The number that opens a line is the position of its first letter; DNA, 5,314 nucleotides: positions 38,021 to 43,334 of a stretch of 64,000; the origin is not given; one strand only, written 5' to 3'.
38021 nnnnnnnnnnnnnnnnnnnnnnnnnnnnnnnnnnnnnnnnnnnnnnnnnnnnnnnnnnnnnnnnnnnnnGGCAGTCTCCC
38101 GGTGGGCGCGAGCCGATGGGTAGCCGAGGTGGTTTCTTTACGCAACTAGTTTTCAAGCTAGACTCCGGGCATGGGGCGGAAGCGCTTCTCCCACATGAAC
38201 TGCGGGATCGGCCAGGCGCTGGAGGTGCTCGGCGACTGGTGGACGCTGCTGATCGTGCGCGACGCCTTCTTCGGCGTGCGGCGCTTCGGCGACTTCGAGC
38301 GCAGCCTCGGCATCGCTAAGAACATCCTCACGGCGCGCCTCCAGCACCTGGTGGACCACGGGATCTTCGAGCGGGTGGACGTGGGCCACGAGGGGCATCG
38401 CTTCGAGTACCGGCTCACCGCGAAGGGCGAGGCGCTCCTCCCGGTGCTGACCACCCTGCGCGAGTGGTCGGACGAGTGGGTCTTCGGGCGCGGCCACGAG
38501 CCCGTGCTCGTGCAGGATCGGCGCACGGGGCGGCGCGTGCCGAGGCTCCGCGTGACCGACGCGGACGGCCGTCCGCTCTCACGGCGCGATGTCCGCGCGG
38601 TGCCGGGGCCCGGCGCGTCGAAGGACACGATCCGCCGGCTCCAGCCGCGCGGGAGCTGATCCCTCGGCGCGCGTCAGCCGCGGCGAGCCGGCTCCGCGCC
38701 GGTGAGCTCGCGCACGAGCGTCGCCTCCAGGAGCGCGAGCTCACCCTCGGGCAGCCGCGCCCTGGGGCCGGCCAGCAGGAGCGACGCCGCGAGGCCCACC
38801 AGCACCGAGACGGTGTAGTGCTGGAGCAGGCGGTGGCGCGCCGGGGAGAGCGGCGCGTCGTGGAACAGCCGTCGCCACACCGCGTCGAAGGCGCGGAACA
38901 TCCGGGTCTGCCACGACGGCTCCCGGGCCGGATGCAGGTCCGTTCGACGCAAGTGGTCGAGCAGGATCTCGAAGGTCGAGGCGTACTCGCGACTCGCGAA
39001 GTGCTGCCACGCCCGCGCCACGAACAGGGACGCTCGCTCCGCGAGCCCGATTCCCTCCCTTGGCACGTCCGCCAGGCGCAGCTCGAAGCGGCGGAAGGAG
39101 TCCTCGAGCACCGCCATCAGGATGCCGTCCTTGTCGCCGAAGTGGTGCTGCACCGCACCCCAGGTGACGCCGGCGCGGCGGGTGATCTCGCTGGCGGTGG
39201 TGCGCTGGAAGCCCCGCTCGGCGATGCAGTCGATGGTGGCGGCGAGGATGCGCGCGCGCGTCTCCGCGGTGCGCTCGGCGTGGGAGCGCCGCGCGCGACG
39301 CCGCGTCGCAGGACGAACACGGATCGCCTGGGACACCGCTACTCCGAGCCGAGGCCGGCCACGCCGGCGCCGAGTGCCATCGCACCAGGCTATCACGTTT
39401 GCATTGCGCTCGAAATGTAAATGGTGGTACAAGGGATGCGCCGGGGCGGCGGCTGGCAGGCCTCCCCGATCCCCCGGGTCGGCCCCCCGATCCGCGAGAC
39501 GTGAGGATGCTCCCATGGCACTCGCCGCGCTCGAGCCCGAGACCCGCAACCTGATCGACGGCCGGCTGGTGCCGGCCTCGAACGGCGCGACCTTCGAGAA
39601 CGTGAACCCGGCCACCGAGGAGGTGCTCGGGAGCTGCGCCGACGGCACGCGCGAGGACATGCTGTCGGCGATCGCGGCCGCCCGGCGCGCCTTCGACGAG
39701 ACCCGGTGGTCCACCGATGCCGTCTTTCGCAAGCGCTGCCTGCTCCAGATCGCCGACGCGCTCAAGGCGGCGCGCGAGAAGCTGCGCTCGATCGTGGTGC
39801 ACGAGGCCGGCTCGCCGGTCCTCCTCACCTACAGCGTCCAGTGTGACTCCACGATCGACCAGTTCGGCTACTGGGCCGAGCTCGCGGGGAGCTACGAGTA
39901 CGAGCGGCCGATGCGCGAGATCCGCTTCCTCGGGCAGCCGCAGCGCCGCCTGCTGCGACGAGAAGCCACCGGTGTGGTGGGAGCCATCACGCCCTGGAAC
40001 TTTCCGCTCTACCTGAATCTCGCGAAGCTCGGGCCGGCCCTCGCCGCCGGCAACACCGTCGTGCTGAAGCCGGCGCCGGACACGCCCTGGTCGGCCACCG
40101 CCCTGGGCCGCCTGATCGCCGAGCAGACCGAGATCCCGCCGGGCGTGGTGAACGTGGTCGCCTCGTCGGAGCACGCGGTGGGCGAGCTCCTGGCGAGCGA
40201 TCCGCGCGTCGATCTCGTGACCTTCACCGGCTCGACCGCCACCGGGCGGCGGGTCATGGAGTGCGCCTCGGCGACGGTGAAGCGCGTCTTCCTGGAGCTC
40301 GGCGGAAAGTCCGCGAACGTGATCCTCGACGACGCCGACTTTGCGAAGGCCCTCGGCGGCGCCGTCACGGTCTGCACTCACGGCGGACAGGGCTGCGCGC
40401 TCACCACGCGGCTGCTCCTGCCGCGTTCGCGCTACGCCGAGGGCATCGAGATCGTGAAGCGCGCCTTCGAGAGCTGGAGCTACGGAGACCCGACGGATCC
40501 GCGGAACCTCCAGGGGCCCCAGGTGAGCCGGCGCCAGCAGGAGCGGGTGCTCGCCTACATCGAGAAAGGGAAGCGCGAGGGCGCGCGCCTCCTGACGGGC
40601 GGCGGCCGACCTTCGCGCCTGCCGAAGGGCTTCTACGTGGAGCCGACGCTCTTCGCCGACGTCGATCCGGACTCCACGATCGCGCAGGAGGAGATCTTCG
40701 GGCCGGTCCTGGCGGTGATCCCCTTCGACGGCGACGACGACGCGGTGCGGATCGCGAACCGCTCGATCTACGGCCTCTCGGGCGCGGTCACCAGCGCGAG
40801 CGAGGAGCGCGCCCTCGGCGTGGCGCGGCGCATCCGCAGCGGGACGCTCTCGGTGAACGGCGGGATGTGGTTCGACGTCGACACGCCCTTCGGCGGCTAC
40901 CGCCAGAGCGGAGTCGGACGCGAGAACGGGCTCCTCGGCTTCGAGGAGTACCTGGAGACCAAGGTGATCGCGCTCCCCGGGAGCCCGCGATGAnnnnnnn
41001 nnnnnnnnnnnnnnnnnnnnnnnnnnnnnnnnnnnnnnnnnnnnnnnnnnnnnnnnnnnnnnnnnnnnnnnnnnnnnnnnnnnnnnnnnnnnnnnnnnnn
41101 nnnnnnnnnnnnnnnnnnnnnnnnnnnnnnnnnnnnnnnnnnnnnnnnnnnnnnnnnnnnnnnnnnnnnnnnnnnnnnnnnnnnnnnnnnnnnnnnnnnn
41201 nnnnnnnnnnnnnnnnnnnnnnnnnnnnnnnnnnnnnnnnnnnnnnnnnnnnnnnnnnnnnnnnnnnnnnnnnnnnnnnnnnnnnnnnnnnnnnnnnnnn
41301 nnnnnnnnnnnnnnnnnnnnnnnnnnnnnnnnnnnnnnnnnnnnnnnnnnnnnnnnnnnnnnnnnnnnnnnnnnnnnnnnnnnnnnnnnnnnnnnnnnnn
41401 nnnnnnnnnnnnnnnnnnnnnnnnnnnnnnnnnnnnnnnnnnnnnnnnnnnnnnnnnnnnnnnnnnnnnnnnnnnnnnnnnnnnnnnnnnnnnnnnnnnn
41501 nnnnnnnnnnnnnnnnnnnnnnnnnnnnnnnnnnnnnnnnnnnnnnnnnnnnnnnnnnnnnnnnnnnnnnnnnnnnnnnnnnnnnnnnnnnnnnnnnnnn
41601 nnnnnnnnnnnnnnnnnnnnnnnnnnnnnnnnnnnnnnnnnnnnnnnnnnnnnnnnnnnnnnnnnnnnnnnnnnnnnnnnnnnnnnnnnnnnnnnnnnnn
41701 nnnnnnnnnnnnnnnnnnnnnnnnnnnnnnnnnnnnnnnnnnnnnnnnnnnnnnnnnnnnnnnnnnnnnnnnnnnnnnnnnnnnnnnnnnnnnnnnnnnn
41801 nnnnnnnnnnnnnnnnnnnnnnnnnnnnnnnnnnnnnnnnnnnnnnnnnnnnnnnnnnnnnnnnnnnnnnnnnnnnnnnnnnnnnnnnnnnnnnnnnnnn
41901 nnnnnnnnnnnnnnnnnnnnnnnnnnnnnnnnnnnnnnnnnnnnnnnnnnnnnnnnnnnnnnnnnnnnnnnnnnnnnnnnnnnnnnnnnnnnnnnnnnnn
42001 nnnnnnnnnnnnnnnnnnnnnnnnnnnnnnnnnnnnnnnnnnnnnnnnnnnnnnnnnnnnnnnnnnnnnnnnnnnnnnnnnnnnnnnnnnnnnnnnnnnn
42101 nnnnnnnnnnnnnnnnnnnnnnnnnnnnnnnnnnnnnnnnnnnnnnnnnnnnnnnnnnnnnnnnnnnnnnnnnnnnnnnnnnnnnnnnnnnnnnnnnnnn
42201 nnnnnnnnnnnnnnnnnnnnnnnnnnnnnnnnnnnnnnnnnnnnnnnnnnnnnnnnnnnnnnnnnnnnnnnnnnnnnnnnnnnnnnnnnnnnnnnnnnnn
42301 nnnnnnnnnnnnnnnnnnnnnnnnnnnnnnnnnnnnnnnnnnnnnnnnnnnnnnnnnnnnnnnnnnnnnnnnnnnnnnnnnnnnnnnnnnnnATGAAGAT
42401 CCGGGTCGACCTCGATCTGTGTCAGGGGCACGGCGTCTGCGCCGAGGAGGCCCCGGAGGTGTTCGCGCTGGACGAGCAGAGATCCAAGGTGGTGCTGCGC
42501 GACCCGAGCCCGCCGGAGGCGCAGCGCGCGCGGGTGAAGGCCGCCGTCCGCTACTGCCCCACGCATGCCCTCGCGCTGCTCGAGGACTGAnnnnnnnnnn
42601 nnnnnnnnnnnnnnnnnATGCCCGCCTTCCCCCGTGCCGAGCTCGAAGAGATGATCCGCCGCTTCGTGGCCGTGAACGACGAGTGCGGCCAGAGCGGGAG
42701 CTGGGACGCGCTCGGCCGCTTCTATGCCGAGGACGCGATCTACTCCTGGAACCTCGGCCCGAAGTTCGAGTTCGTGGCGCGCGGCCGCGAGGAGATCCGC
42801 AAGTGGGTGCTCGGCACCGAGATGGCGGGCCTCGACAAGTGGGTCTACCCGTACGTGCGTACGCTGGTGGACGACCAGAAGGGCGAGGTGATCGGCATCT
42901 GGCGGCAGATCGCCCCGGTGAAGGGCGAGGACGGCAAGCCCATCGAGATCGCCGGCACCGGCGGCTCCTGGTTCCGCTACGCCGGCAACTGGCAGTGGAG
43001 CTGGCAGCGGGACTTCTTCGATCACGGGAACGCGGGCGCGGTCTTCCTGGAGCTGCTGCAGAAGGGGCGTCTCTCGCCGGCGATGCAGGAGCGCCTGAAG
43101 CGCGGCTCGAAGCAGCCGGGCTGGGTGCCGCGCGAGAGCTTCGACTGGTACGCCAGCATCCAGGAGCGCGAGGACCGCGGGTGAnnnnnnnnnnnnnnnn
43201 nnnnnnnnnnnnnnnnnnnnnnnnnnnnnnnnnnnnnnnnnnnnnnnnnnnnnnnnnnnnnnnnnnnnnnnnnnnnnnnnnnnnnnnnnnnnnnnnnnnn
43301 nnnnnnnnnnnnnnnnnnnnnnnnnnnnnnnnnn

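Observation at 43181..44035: Bacterial homologue of cycloeucalenol cycloisomerase (CPI) translationally coupled into the cyp51 operon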

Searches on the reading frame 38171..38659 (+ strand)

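Call 10: search_protein_families(library=pfam, proteins=[window:38171-38659:+], max_evalue=0.001)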
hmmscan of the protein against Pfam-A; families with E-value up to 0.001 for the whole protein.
window:38171-38659:+ (162 aa): 1 family
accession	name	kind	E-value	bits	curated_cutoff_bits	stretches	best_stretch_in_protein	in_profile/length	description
PF01638.23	HxlR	-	2.2e-22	79.1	20.8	1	19-104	1-87/91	HxlR-like helix-turn-helix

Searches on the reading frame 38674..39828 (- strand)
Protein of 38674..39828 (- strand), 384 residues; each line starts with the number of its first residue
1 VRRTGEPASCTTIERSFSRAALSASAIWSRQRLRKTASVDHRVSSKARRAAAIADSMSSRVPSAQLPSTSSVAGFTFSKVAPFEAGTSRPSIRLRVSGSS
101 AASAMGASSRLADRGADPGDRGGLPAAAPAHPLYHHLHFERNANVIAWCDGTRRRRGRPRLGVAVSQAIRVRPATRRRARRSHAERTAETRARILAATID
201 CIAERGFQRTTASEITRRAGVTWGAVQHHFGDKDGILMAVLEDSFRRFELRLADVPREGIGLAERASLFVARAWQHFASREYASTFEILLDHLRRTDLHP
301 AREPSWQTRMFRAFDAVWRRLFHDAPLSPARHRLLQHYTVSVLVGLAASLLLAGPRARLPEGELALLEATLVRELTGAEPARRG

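Call 10: search_protein_families(library=pfam, proteins=[window:38674-39828:-], max_evalue=0.001)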
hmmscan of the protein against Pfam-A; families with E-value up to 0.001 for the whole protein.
window:38674-39828:- (384 aa): 1 family
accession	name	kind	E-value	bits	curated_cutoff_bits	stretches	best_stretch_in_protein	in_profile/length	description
PF00440.29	TetR_N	-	4.6e-13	49.2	24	1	194-240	1-47/47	Bacterial regulatory proteins, tetR family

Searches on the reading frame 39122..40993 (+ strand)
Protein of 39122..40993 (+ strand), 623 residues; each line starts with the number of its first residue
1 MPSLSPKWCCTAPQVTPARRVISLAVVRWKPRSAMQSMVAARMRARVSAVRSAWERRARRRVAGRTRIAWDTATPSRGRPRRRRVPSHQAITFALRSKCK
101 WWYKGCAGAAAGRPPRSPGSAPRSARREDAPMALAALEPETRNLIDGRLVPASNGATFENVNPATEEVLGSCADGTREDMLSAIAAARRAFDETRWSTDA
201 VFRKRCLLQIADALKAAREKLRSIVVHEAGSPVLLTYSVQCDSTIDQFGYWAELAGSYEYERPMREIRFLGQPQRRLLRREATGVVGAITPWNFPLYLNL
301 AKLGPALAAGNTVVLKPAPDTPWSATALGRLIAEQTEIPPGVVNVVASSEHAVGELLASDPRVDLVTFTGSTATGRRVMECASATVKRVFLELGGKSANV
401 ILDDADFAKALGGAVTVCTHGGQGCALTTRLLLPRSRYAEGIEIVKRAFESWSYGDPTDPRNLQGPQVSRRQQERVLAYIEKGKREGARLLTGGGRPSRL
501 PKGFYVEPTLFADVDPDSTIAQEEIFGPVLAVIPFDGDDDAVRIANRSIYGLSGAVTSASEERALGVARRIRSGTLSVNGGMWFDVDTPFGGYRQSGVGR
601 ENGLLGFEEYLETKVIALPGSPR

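Call 10: search_protein_families(library=pfam, proteins=[window:39122-40993:+], max_evalue=0.001)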
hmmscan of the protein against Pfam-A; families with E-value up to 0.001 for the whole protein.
window:39122-40993:+ (623 aa): 1 family
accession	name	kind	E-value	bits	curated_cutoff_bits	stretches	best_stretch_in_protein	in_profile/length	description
PF00171.27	Aldedh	-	3.9e-144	481.1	23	1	154-616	5-461/461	Aldehyde dehydrogenase family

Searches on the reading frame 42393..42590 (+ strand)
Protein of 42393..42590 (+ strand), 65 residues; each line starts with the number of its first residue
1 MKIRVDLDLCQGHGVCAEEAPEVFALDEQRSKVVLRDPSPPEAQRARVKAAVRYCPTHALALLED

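Call 94: search_solved_structures(query=window:42393-42590:+, max_evalue=0.00001)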
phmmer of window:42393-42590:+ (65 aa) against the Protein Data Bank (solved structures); distinct sequences matched with E-value up to 0.00001: 3.
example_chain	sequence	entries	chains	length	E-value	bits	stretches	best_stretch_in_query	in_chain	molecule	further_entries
8amp_A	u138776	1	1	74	2.5e-14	56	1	2-64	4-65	Possible ferredoxin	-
6mcw_A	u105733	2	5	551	6.2e-10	42.2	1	2-63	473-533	Cytochrome P450 51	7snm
1rof_A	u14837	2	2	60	4.7e-07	33.1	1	1-62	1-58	FERREDOXIN | FERREDOXIN(A)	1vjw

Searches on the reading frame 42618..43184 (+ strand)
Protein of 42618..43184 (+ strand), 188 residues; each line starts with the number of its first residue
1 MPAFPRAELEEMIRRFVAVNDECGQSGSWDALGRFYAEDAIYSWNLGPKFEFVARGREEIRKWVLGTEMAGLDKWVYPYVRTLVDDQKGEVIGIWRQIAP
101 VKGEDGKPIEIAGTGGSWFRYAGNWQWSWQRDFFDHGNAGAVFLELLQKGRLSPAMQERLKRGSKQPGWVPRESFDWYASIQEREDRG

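Call 4: search_protein_families(library=pfam, proteins=[window:42618-43184:+], max_evalue=0.01)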
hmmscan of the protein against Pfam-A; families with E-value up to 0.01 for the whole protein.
window:42618-43184:+ (188 aa): 2 families
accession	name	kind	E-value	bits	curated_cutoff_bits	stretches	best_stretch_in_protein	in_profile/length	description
PF13577.12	SnoaL_4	-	3.2e-06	27.6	24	1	6-132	2-116/126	SnoaL-like domain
PF12680.13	SnoaL_2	-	5.4e-06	27.4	27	1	25-121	9-94/102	SnoaL-like domain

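Call 5: search_protein_families(library=ncbifam, proteins=[window:42618-43184:+], max_evalue=0.01)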
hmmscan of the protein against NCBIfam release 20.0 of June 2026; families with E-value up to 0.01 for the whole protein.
window:42618-43184:+ (188 aa): 0 families
